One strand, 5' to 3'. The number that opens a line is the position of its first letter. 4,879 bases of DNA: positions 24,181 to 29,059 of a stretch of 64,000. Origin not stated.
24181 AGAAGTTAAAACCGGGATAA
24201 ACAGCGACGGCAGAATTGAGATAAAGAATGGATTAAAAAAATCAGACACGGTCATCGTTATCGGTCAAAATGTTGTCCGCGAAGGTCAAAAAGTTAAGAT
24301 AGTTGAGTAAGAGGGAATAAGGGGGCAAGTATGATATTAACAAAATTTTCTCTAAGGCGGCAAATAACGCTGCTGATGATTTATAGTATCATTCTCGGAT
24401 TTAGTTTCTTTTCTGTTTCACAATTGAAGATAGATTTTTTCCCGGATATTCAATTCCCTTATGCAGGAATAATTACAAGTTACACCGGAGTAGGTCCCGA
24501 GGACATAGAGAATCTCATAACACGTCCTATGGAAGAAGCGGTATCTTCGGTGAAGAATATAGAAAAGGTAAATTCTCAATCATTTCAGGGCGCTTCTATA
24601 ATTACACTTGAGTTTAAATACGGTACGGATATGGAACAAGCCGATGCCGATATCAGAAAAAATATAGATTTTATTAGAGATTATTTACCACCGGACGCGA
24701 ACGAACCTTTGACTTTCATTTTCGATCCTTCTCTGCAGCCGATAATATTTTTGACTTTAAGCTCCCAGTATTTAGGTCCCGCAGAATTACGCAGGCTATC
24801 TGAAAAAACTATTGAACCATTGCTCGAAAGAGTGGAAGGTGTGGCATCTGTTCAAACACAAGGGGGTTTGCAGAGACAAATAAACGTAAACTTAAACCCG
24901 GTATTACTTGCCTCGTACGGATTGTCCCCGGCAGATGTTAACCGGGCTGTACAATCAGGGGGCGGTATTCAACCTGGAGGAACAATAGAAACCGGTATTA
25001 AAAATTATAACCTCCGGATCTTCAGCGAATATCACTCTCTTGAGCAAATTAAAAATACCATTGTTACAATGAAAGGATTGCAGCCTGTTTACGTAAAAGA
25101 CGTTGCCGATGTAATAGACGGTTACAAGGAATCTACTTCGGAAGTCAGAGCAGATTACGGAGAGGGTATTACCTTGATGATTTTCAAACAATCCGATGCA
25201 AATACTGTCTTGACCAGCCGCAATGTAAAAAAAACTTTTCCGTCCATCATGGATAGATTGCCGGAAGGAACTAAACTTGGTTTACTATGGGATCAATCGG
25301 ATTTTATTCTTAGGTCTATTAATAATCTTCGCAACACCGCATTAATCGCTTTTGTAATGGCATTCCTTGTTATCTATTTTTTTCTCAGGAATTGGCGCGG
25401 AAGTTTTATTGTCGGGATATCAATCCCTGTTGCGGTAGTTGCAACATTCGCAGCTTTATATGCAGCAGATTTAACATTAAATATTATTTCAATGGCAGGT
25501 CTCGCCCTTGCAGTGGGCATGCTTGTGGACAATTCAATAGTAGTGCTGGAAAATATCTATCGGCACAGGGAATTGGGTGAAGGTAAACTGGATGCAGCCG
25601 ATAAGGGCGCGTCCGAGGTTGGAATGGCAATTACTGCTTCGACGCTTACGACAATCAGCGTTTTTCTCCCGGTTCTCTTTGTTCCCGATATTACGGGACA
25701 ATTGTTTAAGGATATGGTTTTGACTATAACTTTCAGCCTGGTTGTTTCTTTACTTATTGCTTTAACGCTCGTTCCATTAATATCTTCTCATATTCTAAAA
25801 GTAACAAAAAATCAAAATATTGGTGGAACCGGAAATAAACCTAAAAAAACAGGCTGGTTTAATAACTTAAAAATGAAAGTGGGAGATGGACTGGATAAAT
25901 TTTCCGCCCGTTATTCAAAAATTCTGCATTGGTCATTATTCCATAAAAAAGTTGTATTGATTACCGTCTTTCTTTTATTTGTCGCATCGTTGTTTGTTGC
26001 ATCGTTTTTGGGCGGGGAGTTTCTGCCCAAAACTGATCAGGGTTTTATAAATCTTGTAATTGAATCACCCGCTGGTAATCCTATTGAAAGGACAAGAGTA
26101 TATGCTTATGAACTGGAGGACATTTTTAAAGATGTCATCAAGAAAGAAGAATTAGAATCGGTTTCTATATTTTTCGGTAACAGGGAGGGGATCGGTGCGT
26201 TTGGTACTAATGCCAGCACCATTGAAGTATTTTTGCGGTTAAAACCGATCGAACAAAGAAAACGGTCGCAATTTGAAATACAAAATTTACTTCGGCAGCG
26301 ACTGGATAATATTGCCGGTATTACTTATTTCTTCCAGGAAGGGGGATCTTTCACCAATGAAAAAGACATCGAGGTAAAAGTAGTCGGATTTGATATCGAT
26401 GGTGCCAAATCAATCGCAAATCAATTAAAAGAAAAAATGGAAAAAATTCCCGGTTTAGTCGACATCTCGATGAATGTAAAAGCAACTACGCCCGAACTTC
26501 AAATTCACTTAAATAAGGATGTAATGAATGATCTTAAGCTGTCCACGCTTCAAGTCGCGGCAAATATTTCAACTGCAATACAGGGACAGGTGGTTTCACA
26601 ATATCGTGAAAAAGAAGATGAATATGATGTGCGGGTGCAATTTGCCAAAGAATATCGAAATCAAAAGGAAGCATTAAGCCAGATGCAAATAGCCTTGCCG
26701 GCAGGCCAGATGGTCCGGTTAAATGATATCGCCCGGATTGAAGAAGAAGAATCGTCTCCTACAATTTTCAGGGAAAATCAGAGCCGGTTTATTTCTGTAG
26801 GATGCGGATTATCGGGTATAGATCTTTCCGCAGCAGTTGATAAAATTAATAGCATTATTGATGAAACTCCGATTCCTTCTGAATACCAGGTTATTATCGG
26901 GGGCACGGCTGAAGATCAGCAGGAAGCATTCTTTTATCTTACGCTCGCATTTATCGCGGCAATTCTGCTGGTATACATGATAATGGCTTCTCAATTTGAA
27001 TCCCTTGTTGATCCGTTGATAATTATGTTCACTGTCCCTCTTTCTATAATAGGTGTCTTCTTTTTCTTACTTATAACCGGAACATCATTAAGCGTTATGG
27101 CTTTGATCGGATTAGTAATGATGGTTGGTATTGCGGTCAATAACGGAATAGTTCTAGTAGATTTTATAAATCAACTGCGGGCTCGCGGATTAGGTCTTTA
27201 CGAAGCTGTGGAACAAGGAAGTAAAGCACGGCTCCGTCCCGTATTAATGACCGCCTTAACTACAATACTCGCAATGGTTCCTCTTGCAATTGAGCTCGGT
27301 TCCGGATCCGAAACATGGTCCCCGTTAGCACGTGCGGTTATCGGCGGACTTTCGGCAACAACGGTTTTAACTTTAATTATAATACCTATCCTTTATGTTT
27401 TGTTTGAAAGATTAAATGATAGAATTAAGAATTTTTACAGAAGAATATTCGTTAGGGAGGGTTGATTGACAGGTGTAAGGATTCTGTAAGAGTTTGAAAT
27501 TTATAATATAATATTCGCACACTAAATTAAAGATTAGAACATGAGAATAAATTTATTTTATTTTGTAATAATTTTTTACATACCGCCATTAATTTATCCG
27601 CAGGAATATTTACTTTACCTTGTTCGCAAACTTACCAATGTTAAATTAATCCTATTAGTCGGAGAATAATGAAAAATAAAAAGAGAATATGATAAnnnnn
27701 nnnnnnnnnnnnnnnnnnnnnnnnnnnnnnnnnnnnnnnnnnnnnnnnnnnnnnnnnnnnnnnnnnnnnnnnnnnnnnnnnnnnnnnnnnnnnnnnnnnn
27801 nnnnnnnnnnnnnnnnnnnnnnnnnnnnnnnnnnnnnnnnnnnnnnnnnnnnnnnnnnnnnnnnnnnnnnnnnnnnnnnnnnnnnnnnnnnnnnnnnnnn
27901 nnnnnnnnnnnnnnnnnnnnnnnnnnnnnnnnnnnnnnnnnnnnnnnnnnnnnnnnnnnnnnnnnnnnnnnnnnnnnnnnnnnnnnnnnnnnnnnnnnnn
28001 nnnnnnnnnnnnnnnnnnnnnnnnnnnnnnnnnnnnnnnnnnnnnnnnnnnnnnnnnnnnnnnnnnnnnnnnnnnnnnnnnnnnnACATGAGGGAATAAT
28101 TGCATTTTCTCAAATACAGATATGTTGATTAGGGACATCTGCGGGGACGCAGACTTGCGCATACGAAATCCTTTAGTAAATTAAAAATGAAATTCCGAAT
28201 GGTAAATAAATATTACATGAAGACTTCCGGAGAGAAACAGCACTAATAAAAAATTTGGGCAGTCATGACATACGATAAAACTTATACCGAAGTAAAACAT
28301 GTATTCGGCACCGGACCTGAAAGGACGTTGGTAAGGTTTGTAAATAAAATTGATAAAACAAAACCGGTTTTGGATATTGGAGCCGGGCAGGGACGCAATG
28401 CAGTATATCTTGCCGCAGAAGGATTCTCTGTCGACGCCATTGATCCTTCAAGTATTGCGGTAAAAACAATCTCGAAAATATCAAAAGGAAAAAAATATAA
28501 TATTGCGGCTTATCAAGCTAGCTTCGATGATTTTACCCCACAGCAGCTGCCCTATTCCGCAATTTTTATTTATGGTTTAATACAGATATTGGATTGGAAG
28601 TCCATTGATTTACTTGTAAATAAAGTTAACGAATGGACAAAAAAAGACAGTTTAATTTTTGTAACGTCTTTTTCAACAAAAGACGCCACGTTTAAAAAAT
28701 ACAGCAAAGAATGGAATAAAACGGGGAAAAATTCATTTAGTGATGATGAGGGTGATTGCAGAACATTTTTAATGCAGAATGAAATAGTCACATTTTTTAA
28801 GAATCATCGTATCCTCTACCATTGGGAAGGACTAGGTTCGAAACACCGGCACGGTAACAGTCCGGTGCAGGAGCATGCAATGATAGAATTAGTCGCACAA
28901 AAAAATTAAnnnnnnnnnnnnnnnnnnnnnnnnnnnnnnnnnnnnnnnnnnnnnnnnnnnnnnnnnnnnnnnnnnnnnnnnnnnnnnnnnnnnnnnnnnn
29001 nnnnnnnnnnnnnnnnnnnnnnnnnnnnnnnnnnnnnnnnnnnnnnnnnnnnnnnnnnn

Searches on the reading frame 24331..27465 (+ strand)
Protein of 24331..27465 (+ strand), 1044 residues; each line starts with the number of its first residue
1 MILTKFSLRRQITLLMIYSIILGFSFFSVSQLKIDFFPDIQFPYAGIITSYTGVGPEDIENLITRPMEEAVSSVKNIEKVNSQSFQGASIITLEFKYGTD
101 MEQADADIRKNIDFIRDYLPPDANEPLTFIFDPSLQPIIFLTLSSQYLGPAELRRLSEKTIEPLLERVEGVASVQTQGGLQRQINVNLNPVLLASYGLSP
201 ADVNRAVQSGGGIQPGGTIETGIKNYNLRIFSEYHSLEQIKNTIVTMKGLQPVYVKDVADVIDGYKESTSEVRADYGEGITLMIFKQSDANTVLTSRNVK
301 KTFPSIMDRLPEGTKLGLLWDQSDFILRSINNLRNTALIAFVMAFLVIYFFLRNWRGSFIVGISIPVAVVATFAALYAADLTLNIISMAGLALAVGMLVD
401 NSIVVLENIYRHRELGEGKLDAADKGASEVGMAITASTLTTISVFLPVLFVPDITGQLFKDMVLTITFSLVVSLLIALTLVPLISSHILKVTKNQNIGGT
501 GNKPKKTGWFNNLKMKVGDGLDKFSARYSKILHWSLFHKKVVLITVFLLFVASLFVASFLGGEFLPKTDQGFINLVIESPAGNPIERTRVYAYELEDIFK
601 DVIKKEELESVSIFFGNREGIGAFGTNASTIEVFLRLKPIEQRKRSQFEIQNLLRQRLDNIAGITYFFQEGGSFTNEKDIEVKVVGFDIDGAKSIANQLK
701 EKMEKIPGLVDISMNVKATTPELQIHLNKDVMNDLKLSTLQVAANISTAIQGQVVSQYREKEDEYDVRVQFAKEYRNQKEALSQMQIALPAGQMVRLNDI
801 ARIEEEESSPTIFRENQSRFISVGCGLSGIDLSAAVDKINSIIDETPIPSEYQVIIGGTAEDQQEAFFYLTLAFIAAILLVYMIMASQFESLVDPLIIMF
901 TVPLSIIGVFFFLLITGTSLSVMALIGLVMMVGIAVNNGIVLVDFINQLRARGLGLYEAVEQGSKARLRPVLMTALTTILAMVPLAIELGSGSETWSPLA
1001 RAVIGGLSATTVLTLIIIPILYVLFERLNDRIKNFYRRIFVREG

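Call 30: search_protein_families(library=pfam, proteins=[window:24331-27465:+], max_evalue=0.0001)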
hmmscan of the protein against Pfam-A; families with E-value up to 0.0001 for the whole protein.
window:24331-27465:+ (1044 aa): 2 families
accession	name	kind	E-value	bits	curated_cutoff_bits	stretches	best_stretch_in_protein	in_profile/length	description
PF00873.25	ACR_tran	-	1.4e-255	851.1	28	1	4-1025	2-1020/1021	AcrB/AcrD/AcrF family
PF03176.21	MMPL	-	3.9e-11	42.9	20.5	1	834-1028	105-305/333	MMPL family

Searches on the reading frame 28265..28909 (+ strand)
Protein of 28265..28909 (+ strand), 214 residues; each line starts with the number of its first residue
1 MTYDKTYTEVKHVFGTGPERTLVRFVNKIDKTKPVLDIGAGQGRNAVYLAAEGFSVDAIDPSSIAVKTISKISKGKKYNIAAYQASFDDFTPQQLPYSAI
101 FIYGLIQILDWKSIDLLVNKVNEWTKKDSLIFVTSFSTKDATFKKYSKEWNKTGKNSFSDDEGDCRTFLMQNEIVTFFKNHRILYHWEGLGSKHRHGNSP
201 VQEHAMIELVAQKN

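Call 30: search_protein_families(library=pfam, proteins=[window:28265-28909:+], max_evalue=0.0001)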
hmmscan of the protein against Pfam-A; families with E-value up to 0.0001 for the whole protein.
window:28265-28909:+ (214 aa): 6 families
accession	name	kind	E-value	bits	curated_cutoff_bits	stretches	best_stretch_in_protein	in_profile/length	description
PF03848.20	TehB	-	5.9e-11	42.6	20.4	1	28-141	27-141/193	Tellurite resistance protein TehB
PF13489.12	Methyltransf_23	-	1.4e-10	41.5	27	1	20-209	11-153/164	Methyltransferase domain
PF13649.12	Methyltransf_25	-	5.4e-10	40.3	27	1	35-127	1-95/97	Methyltransferase domain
PF08242.18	Methyltransf_12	-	1.9e-06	28.9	30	1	36-128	1-95/98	Methyltransferase domain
PF13847.12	Methyltransf_31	-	2.3e-06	27.8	27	1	29-153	1-129/145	Methyltransferase domain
PF05891.18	Methyltransf_PK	-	2.5e-05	24.4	27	1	27-139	51-165/218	AdoMet dependent proline di-methyltransferase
